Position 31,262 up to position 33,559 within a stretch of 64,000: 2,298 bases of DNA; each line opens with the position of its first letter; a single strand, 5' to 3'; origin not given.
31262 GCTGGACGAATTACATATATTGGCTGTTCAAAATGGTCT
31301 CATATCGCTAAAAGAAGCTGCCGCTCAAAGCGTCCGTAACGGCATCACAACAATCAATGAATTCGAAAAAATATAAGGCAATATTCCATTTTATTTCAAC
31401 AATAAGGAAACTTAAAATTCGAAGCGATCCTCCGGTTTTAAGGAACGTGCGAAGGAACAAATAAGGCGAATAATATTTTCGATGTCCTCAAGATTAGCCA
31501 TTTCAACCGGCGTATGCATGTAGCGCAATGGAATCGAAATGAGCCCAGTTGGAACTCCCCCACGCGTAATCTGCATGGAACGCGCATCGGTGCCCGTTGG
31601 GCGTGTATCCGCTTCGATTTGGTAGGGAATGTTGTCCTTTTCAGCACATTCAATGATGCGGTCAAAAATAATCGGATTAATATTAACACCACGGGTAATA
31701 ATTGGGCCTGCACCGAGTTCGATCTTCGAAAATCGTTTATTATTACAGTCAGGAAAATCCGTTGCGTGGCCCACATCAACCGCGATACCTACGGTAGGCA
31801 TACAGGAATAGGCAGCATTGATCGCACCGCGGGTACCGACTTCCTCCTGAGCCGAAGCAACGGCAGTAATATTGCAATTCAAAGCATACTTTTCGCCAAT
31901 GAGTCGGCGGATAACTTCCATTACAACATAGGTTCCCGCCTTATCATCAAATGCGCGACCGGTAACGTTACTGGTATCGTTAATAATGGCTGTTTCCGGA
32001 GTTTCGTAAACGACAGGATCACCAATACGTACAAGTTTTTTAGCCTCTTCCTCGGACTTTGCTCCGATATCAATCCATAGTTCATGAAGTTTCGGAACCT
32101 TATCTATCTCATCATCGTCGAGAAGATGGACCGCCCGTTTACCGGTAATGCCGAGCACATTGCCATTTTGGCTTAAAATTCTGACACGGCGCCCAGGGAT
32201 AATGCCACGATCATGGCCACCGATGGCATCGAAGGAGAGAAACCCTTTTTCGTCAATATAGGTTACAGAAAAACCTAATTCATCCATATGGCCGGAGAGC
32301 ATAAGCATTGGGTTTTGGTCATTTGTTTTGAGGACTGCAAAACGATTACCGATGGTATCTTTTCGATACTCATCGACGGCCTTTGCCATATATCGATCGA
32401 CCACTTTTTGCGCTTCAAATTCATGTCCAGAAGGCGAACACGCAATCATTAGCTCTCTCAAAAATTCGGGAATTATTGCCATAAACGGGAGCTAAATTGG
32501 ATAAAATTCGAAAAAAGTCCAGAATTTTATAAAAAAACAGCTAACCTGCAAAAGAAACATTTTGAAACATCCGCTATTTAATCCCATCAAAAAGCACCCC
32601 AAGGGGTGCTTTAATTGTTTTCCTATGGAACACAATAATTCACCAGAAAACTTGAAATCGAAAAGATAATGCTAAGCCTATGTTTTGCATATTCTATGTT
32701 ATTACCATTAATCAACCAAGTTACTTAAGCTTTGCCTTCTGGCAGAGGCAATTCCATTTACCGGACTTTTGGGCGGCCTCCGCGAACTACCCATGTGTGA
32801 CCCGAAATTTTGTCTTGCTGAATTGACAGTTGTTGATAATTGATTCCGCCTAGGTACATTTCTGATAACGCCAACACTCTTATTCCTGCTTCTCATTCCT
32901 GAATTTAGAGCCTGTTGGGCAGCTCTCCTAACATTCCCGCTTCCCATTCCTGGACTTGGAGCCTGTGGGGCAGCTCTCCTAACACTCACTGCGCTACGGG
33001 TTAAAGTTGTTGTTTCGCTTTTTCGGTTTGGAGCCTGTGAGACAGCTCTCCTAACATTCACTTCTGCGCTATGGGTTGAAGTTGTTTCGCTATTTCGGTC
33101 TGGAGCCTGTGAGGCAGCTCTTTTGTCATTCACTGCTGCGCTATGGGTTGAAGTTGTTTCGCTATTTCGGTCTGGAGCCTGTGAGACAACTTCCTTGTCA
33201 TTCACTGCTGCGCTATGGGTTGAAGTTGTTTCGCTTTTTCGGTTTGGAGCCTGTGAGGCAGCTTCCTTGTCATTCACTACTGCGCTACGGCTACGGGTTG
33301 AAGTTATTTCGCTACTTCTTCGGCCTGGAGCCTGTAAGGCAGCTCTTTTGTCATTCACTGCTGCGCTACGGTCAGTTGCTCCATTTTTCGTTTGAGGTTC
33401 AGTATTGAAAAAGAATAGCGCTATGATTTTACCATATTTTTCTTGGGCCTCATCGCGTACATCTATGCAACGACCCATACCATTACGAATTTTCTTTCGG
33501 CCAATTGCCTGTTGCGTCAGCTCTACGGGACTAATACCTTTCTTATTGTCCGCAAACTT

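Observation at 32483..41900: Tandem array of three Sec-signal ankyrin-repeat genes amplified as whole promoter-gene-terminator cassettes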

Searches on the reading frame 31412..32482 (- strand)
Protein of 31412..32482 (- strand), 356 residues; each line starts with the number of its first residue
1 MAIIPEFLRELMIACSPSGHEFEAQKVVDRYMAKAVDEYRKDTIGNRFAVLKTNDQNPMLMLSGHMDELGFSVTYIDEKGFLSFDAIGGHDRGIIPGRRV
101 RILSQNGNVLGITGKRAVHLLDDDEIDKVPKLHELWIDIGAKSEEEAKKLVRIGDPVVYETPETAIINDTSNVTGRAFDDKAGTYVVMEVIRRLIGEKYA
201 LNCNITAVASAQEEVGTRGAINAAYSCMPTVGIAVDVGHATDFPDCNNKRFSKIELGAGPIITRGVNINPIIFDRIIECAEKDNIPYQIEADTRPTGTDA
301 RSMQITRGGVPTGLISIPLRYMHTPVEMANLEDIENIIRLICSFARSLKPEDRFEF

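Call 14: find_encoding_contigs(protein=window:31412-32482:-, flank=10000, max_places=4)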
Protein window:31412-32482:- (356 aa): 1 contig read that carries it; 1 place shown.
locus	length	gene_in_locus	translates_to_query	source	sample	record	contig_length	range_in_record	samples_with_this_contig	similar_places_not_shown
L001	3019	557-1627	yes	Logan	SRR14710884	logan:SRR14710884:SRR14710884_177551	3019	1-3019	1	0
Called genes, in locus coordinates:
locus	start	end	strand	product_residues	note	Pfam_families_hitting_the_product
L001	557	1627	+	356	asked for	PF05343:Peptidase_M42, PF01546:Peptidase_M20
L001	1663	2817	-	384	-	PF00437:T2SSE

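Call 20: search_protein_families(library=ncbifam, proteins=[window:31412-32482:-], max_evalue=0.00001)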
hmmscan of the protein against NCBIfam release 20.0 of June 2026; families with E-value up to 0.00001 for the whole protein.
window:31412-32482:- (356 aa): 8 families
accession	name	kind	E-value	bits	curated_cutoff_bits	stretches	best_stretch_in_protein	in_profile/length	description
NF040822.1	lys_aminopep_Arch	equivalog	5.3e-66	223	700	1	6-352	5-342/345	lysyl aminopeptidase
NF007421.0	PRK09961.1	equivalog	4e-51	173.9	412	1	7-352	5-337/345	aminopeptidase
NF007367.0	PRK09864.1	equivalog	4.9e-41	140.6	569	1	6-351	4-344/356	aminopeptidase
TIGR03107.1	glu_aminopep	equivalog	7.5e-39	133.6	469.7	1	17-348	13-341/350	glutamyl aminopeptidase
TIGR03106.1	trio_M42_hydro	equivalog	4.7e-17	61.9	397.75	1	6-238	7-240/343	osmoprotectant NAGGN system M42 family peptidase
TIGR01883.1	PepT-like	hypoth_equivalog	3.2e-06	26.4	274.25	0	287-345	304-360/361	peptidase T-like protein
NF009555.0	PRK13004.1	equivalog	5.8e-06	25.4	321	0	5-71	18-83/399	YgeY family selenium metabolism-linked hydrolase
NF006771.0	PRK09290.1-5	subfamily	8.5e-06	24.5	399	0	19-67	34-83/413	allantoate amidohydrolase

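Call 21: find_homologous_proteins(query=window:31412-32482:-, max_evalue=1e-40)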
Query window:31412-32482:- (356 aa): 7495 proteins with E <= 1e-40 among 8000 candidates; the best 120 are listed.
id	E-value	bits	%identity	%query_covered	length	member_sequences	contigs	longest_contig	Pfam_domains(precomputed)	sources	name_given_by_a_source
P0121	4.0e-219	745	94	97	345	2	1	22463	PF01546.34,PF05343.20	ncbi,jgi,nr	ncbi:MAG: M42 family metallopeptidase [Puniceicoccales bacterium]|jgi:endoglucanase|nr:M42 family me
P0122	5.1e-215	731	88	100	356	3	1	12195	PF01546.34,PF05343.20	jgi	jgi:endoglucanase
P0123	8.5e-211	717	87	100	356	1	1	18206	PF01546.34,PF05343.20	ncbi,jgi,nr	ncbi:MAG: M42 family metallopeptidase [Puniceicoccales bacterium]|jgi:endoglucanase|nr:M42 family me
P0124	2.8e-210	716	87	100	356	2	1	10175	PF01546.34,PF05343.20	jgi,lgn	jgi:endoglucanase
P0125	2.3e-206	703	87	97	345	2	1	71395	PF01546.34,PF05343.20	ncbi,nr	ncbi:MAG: M42 family metallopeptidase [Puniceicoccales bacterium]|nr:M42 family metallopeptidase [Pu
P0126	2.5e-198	676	82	100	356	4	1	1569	PF01546.34,PF04389.23,PF05343.20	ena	-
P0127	5.0e-197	672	81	100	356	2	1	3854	PF01546.34,PF05343.20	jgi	jgi:endoglucanase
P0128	1.1e-191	654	80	100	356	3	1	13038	PF01546.34,PF05343.20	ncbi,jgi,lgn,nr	ncbi:MAG: M20/M25/M40 family metallo-hydrolase [Puniceicoccales bacterium]|jgi:endoglucanase|nr:M20/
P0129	8.9e-191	651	79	100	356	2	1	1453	PF01546.34,PF05343.20,PF02127.21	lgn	-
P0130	2.3e-189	647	78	100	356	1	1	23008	PF01546.34,PF05343.20,PF02127.21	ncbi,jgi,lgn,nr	ncbi:MAG: M42 family metallopeptidase [Puniceicoccales bacterium]|jgi:endoglucanase|nr:M42 family me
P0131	1.3e-185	634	78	100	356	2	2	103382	PF01546.34,PF04389.23,PF05343.20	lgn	-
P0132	8.9e-181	618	76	100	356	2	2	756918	PF01546.34,PF05343.20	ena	-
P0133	7.1e-176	602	71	100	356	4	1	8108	PF01546.34,PF05343.20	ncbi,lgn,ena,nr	ncbi:MAG: M20/M25/M40 family metallo-hydrolase [Opitutales bacterium]|nr:M20/M25/M40 family metallo-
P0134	1.0e-175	602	72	100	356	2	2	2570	PF01546.34,PF05343.20,PF02127.21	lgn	-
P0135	9.0e-174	595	88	83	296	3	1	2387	PF01546.34,PF05343.20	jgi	jgi:endoglucanase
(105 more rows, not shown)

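Call 23: find_encoding_contigs(protein=P0121, flank=10000, max_places=2)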
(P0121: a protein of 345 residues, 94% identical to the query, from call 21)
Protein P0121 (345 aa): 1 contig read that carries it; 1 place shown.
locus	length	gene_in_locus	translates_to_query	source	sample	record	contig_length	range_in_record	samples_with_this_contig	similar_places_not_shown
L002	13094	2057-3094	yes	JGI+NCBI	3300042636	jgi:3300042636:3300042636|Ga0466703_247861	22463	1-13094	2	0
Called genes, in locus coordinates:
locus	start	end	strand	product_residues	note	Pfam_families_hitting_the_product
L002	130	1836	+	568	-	PF13857:Ank_5 (faint), PF12796:Ank_2, PF13606:Ank_3 (faint), PF13637:Ank_4 (faint), PF12796:Ank_2, PF00023:Ank (weak)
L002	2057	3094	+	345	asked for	PF05343:Peptidase_M42, PF01546:Peptidase_M20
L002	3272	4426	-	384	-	PF00437:T2SSE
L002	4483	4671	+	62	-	-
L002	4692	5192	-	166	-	-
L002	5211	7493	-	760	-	-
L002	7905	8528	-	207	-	-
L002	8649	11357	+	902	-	PF00133:tRNA-synt_1, PF09334:tRNA-synt_1g, PF13603:tRNA-synt_1_2, PF09334:tRNA-synt_1g (weak), PF08264:Anticodon_1, PF10458:Val_tRNA-synt_C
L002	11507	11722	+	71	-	-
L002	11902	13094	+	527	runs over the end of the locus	-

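Call 24: find_encoding_contigs(protein=P0125, flank=10000, max_places=2)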
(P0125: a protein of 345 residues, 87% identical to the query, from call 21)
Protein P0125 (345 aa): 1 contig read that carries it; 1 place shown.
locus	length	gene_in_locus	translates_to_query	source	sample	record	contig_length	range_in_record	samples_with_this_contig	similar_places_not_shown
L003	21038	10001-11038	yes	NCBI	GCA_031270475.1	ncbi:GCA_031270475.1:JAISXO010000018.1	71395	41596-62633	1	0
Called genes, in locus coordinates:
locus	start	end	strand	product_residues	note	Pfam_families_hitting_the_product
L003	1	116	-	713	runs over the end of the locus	-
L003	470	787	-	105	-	PF02699:YajC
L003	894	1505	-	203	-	PF13580:SIS_2, PF01380:SIS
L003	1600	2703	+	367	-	PF00953:Glycos_transf_4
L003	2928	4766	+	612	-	PF13522:GATase_6, PF13537:GATase_7, PF01380:SIS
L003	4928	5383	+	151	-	PF02577:BFN_dom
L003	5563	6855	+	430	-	PF05496:RuvB_N, PF13191:AAA_16 (faint), PF00004:AAA, PF07728:AAA_5 (faint), PF16193:AAA_assoc_2, PF12002:MgsA_C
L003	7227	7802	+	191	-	PF13637:Ank_4 (faint)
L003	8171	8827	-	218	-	PF00753:Lactamase_B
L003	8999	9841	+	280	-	PF12796:Ank_2, PF13637:Ank_4 (faint), PF00023:Ank (faint), PF13857:Ank_5 (faint), PF12796:Ank_2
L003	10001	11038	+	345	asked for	PF05343:Peptidase_M42, PF01546:Peptidase_M20 (weak)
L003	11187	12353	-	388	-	PF00437:T2SSE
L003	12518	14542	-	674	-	-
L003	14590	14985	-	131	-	-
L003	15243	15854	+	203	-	PF04542:Sigma70_r2, PF08281:Sigma70_r4_2, PF04545:Sigma70_r4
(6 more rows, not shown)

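Call 93: find_related_loci(query=window:31412-32482:-, collection=genome_contigs, flank=10000)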
Query window:31412-32482:- (356 aa) in genome_contigs; peptide patterns used: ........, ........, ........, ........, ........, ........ (x = any residue, [..] = any of these).
598 stretches matched a pattern (row limit reached: there are more); 552 encode a relative of the query (tblastn E <= 1e-3); the best 80 are kept; 80 distinct loci.
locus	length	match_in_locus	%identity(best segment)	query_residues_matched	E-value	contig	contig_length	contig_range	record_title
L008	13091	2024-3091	94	1-356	0e+0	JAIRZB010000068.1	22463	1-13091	MAG: Puniceicoccales bacterium isolate Gsp477_bin70 k119_3165871, whole genome shotgun sequence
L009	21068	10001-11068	87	1-356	0e+0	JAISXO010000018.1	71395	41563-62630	MAG: Puniceicoccales bacterium isolate Nc350_bin186 k119_1701157, whole genome shotgun sequence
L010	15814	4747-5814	87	1-356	0e+0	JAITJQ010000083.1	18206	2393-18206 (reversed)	MAG: Puniceicoccales bacterium isolate Pcl387_bin18 k119_2103272, whole genome shotgun sequence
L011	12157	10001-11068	82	1-356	0e+0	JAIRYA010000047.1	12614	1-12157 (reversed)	MAG: Puniceicoccales bacterium isolate Gsp477_bin23 k119_491663, whole genome shotgun sequence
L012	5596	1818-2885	79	1-356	0e+0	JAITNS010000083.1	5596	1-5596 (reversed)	MAG: Puniceicoccales bacterium isolate Po218_bin25 k119_3053887, whole genome shotgun sequence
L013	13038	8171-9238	80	1-356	0e+0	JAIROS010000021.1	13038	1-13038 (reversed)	MAG: Puniceicoccales bacterium isolate Cd354_bin92 k119_1631002, whole genome shotgun sequence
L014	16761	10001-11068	78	1-356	0e+0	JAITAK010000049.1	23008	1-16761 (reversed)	MAG: Puniceicoccales bacterium isolate Ncb351_bin42 k119_821654, whole genome shotgun sequence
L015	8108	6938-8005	71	1-356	0e+0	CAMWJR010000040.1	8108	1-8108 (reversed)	MAG TPA_asm: uncultured Verrucomicrobia bacterium isolate SRR14411247_bin.11_metawrap_v1.3_MAG genome assembly, contig:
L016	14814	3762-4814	65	4-356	6e-159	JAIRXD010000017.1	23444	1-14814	MAG: Puniceicoccales bacterium isolate Gsp477_bin142 k119_4686331, whole genome shotgun sequence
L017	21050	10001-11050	55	4-356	1e-130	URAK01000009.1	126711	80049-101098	uncultured Opitutales bacterium isolate UMGS811 genome assembly, contig: NODE_80_length_126711_cov_10.231446, whole geno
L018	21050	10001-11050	55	4-356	2e-129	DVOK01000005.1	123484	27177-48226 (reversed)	MAG TPA_asm: Candidatus Merdousia gallistercoris isolate CHK197-16368 CHK197__C95524_L123484_ERR3414592, whole genome sh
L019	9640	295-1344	52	4-356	1e-119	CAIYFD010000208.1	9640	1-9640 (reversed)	MAG: uncultured Opitutae bacterium isolate UppL6_bin-1600 genome assembly, contig: bin-1600:208/377, whole genome shotgu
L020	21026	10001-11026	54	5-349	1e-120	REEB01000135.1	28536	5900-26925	MAG: Puniceicoccaceae bacterium isolate PLM2.Bin11 NODE_1678_length_28536_cov_7.36228, whole genome shotgun sequence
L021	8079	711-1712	50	6-344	7e-105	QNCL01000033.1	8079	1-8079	MAG: Candidatus Omnitrophota bacterium isolate B17_G2 B17_Guay2_scaffold_03745, whole genome shotgun sequence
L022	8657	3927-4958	47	6-354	3e-104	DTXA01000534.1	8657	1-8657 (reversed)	MAG TPA_asm: Candidatus Latescibacterota bacterium isolate UWMA-0180 k99_726882, whole genome shotgun sequence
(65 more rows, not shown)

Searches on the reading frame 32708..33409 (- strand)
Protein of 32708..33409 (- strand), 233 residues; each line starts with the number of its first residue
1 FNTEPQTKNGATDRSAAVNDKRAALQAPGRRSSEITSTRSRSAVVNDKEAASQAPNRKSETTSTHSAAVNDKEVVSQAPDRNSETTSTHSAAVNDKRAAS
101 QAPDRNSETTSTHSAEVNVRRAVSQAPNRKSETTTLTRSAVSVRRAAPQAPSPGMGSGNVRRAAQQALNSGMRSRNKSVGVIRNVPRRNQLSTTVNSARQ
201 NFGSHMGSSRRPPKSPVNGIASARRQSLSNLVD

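Call 87: search_protein_families(library=pfam, proteins=[window:32708-33409:-], max_evalue=10)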
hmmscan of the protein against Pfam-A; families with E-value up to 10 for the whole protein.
window:32708-33409:- (233 aa): 0 families
